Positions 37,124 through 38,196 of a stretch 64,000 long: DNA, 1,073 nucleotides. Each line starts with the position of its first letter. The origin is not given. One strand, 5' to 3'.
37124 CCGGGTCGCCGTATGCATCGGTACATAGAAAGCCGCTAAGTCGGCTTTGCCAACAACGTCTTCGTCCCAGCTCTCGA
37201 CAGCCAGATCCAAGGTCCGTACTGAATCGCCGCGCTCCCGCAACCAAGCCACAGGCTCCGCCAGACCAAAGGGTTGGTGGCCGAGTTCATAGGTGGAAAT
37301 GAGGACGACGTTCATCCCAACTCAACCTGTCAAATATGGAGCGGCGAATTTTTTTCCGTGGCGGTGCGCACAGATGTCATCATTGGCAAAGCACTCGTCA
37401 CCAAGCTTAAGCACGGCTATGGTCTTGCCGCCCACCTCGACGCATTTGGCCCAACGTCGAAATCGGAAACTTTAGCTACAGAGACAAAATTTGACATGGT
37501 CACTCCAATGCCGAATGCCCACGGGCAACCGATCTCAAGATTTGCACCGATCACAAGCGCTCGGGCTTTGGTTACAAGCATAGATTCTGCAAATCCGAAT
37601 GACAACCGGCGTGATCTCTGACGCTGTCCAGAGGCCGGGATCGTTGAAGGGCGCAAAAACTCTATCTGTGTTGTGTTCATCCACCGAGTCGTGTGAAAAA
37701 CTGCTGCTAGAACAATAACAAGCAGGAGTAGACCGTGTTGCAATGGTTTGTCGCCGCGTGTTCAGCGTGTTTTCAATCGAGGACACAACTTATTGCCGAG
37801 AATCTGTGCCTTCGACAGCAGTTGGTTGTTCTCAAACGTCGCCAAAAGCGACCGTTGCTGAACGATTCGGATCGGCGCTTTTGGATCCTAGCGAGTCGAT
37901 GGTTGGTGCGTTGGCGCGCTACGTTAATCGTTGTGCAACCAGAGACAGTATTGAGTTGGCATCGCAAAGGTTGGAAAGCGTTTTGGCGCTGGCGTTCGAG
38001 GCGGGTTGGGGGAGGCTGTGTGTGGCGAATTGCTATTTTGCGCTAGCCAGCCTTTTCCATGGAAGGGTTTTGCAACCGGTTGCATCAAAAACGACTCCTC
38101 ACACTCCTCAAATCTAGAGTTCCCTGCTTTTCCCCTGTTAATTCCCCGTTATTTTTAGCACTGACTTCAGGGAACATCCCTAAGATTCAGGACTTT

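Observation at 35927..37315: Radical SAM protein ending in CCAEP: the cysteine form of a family whose other members end in CUAEP (Sec)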

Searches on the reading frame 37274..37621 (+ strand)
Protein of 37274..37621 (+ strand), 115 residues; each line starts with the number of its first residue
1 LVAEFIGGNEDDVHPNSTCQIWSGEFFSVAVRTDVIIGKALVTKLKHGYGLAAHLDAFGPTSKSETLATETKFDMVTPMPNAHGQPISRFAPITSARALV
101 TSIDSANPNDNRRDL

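Call 78: search_protein_families(library=pfam, proteins=[window:37274-37621:+], max_evalue=0.1)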
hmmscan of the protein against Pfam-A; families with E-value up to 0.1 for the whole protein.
window:37274-37621:+ (115 aa): 0 families

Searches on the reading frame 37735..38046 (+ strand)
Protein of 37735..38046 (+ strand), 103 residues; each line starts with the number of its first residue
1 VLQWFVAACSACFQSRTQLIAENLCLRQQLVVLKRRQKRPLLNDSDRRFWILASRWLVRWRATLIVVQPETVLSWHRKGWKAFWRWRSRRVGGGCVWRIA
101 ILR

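Call 78: search_protein_families(library=pfam, proteins=[window:37735-38046:+], max_evalue=0.1)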
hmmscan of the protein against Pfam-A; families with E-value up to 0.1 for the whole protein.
window:37735-38046:+ (103 aa): 1 family
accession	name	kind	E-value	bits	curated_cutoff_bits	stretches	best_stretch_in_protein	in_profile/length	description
PF07558.16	Shugoshin_N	-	0.067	13.5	30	1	17-30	31-44/45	Shugoshin N-terminal coiled-coil region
